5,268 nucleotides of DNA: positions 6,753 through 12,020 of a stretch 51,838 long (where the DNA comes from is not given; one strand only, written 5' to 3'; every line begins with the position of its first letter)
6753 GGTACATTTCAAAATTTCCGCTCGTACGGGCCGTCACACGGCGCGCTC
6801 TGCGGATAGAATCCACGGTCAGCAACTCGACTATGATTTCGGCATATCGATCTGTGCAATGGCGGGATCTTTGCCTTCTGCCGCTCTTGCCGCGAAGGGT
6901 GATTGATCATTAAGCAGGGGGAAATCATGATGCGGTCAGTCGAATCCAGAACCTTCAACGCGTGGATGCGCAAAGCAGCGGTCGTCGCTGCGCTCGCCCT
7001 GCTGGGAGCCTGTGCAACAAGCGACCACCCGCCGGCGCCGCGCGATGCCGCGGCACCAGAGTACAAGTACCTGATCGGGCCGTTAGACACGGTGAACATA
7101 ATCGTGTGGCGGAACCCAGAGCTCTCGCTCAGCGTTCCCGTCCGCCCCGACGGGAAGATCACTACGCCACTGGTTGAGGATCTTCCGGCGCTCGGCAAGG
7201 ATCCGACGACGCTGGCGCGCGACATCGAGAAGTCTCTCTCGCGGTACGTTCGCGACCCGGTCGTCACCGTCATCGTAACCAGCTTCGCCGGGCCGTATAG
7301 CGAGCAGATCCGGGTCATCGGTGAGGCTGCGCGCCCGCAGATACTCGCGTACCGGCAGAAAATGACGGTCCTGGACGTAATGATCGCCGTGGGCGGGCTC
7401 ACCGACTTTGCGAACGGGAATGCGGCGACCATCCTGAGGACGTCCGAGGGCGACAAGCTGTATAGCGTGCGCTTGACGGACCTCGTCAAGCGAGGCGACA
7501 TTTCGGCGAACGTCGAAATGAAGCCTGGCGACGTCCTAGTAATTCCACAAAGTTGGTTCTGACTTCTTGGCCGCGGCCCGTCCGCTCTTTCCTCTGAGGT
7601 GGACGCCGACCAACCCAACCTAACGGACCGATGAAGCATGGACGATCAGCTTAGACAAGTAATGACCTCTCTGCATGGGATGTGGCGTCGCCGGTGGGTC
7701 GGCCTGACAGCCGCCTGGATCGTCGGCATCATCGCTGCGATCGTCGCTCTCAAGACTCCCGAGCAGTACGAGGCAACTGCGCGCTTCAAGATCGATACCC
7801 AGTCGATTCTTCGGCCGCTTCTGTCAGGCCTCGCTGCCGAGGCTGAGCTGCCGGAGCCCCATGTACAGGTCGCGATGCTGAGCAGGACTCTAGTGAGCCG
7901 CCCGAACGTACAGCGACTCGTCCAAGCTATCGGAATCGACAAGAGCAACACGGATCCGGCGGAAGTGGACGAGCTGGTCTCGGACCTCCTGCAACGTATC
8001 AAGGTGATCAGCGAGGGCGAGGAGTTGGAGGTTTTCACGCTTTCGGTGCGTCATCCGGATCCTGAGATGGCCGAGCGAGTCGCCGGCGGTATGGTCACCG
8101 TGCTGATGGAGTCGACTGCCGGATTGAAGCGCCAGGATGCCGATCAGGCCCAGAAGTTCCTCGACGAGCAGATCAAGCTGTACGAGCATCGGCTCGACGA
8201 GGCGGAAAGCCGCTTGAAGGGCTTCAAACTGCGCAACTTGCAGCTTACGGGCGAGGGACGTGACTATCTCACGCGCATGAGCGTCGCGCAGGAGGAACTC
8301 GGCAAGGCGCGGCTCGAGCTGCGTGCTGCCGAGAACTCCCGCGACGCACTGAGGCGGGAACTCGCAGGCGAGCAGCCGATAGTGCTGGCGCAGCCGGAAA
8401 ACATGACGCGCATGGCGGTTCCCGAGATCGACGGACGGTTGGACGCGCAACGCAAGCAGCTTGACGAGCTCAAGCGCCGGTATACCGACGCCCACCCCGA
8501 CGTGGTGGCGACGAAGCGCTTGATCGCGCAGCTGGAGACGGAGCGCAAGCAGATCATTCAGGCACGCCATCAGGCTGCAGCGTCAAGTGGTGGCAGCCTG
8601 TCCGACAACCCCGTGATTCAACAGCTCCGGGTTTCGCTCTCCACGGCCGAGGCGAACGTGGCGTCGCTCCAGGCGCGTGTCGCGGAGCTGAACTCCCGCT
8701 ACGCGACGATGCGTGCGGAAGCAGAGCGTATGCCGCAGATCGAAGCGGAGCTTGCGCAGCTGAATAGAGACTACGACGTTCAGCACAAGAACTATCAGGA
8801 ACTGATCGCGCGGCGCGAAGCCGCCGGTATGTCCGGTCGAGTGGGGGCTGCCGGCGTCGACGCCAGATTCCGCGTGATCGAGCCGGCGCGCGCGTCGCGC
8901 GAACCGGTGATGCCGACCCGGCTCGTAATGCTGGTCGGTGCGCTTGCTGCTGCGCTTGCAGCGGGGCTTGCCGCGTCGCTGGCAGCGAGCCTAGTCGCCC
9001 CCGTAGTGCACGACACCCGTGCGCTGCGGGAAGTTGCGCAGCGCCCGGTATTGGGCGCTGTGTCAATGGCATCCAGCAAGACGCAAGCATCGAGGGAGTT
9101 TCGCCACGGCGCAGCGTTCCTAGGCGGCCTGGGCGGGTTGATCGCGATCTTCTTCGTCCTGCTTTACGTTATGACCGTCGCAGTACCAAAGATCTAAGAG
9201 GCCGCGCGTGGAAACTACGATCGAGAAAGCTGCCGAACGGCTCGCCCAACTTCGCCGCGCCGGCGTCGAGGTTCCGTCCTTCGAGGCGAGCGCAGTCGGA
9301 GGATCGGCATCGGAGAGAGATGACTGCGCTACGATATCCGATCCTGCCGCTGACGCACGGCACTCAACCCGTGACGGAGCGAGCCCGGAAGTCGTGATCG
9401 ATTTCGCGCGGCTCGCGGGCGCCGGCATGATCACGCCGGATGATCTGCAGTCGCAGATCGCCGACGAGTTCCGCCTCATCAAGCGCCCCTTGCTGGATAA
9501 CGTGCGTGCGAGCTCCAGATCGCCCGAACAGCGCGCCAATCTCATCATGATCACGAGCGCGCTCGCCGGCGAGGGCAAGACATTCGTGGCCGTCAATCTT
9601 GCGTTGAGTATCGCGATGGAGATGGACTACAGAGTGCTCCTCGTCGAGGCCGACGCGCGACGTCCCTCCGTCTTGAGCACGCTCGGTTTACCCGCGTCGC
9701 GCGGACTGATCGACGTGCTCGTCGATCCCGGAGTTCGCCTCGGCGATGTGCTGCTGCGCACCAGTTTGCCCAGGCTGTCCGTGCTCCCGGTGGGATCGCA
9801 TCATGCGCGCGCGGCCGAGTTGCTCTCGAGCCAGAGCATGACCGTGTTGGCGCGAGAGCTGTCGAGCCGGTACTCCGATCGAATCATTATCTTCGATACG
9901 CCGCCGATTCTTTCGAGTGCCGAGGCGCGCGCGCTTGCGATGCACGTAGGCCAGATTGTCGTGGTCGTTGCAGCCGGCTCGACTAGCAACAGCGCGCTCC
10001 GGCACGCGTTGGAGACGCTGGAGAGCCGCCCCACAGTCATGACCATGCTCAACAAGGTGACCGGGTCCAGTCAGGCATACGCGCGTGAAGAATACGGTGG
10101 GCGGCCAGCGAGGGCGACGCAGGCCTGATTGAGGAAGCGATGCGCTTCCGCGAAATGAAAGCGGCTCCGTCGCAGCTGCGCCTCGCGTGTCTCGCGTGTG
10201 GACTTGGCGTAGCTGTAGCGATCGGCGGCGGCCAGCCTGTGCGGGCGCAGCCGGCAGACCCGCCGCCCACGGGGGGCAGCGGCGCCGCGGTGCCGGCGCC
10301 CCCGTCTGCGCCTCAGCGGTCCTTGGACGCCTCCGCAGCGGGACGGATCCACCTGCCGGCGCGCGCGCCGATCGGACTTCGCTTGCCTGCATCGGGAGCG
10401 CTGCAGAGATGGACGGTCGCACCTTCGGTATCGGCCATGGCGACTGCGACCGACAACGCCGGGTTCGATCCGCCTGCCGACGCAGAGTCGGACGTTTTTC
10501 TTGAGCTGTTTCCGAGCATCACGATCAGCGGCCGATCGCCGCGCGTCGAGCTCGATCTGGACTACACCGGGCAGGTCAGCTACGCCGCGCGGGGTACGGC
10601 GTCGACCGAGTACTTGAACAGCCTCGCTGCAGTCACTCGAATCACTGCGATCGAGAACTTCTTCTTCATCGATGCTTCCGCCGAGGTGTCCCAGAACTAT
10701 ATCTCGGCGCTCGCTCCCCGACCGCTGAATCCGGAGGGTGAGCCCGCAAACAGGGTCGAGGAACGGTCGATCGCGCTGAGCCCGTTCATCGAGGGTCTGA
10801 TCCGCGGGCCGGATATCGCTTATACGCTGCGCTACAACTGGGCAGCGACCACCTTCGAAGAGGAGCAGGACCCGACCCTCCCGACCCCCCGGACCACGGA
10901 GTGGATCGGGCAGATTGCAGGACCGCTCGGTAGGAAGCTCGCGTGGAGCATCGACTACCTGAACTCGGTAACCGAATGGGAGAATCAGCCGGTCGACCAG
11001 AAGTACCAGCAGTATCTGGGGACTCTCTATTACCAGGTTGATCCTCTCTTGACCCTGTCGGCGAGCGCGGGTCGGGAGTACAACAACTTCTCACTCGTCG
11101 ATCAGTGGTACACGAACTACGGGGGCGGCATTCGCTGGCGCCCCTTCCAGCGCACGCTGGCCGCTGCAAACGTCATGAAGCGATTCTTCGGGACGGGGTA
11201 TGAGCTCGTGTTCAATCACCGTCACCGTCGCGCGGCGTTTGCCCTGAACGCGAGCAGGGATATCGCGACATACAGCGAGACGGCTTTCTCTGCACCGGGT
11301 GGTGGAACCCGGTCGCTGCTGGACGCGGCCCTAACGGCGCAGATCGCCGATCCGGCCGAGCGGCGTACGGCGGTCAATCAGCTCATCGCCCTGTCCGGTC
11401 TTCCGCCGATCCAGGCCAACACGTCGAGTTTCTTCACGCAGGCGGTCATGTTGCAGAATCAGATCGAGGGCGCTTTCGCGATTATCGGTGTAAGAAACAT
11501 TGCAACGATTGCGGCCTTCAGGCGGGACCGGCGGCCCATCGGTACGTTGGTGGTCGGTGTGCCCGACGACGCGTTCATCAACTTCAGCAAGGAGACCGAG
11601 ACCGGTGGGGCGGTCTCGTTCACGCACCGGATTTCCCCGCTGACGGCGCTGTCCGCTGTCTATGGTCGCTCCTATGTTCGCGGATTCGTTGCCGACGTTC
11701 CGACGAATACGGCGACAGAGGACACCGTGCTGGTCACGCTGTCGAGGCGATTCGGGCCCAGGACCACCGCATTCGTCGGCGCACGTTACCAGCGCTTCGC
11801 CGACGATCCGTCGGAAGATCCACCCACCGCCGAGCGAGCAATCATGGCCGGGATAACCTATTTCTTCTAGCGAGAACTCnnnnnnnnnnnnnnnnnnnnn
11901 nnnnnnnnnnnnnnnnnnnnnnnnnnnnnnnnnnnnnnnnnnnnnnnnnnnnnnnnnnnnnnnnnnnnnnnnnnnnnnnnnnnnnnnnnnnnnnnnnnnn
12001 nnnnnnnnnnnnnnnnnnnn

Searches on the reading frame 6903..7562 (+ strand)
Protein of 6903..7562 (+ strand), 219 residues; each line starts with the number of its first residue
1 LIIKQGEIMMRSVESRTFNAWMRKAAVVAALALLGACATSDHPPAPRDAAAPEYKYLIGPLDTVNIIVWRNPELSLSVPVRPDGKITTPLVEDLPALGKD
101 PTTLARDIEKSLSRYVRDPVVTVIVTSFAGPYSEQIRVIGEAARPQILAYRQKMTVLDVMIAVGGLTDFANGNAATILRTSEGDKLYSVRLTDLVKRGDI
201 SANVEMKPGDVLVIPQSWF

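Call 5: search_protein_families(library=ncbifam, proteins=[window:6903-7562:+], max_evalue=0.00001)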
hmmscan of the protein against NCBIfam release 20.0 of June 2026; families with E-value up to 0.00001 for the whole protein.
window:6903-7562:+ (219 aa): 4 families
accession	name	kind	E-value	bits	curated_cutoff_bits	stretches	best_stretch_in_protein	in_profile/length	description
TIGR03027.2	pepcterm_export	equivalog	8.1e-71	237.2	180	1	55-219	2-169/169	XrtA/PEP-CTERM system exopolysaccharide export protein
NF041843.1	EpsY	equivalog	3.1e-26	91.9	320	1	31-214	24-210/211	exopolysaccharide export protein EpsY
NF011658.0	PRK15078.1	subfamily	1.8e-19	69.8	333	1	48-216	77-251/380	polysaccharide export protein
TIGR03028.1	EpsE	equivalog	1.3e-17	63.9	262.65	1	56-214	2-159/239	polysaccharide export protein EpsE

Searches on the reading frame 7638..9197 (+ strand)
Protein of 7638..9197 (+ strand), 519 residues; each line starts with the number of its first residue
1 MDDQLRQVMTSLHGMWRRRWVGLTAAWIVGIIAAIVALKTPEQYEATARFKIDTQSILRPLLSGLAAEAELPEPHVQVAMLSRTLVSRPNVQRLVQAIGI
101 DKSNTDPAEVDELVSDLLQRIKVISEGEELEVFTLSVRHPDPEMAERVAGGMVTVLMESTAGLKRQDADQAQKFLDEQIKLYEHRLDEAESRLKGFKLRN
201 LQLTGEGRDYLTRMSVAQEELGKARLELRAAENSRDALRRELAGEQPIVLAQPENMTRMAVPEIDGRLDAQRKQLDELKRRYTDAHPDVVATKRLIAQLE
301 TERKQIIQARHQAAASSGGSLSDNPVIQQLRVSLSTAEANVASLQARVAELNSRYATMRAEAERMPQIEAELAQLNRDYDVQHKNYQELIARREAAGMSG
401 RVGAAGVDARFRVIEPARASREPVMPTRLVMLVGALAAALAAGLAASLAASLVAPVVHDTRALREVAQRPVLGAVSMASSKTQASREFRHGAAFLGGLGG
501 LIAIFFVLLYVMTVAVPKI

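Call 5: search_protein_families(library=ncbifam, proteins=[window:7638-9197:+], max_evalue=0.00001)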
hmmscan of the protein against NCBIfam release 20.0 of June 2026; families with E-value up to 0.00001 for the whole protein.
window:7638-9197:+ (519 aa): 3 families
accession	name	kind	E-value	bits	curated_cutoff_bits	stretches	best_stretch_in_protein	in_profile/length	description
TIGR03007.1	pepcterm_ChnLen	equivalog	9.6e-142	472.7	278.85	1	7-510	2-495/498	XrtA system polysaccharide chain length determinant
TIGR03017.1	EpsF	equivalog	1.2e-15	57.2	422.75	1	15-316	10-311/444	chain length determinant protein EpsF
NF008568.0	PRK11519.1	equivalog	1.3e-07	30.3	1068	0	113-199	210-296/720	tyrosine-protein kinase Wzc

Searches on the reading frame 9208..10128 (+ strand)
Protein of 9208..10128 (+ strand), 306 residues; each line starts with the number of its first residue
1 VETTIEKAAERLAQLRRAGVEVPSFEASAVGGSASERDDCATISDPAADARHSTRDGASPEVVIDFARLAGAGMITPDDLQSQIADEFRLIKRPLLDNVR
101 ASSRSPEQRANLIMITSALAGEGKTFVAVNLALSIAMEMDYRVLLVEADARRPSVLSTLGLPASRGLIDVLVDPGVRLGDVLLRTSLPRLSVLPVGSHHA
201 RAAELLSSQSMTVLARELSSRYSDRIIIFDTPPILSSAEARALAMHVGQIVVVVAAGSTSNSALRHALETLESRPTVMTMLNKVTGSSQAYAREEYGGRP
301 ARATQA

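Call 5: search_protein_families(library=ncbifam, proteins=[window:9208-10128:+], max_evalue=0.00001)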
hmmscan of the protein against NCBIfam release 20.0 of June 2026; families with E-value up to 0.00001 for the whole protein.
window:9208-10128:+ (306 aa): 8 families
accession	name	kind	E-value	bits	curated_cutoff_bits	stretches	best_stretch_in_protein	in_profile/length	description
TIGR03018.1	pepcterm_TyrKin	hypoth_equivalog_domain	2.3e-75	252.5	230.65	1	74-282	1-207/207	XrtA-associated tyrosine autokinase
TIGR01007.1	eps_fam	subfamily_domain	6.3e-25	87.9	108.05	1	110-297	17-204/204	polysaccharide biosynthesis tyrosine autokinase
NF008568.0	PRK11519.1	equivalog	7.7e-19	67.3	1068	1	108-255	524-667/720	tyrosine-protein kinase Wzc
TIGR03029.1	EpsG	equivalog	1.3e-17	63.9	313.8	1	108-264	101-253/274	chain length determinant protein tyrosine kinase EpsG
NF007350.0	PRK09841.1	equivalog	3.7e-17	61.7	1248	1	107-291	528-710/726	tyrosine-protein kinase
TIGR01005.1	eps_transp_fam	subfamily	6.9e-17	60.9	411.7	1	75-270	517-702/754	exopolysaccharide transport protein family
TIGR03371.1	cellulose_yhjQ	equivalog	8.1e-08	32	157.85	1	111-273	2-163/246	cellulose biosynthesis protein BcsQ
TIGR01968.1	minD_bact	equivalog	2.6e-07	30.2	212.9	1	111-254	2-142/261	septum site-determining protein MinD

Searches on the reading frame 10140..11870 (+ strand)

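Call 5: search_protein_families(library=ncbifam, proteins=[window:10140-11870:+], max_evalue=0.00001)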
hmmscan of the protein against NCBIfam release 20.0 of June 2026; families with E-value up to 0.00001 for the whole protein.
window:10140-11870:+ (576 aa): 1 family
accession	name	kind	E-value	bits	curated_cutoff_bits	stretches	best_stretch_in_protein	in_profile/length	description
TIGR03016.1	pepcterm_hypo_1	hypoth_equivalog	2.6e-71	241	90.85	1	89-576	2-477/477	TIGR03016 family PEP-CTERM system-associated outer membrane protein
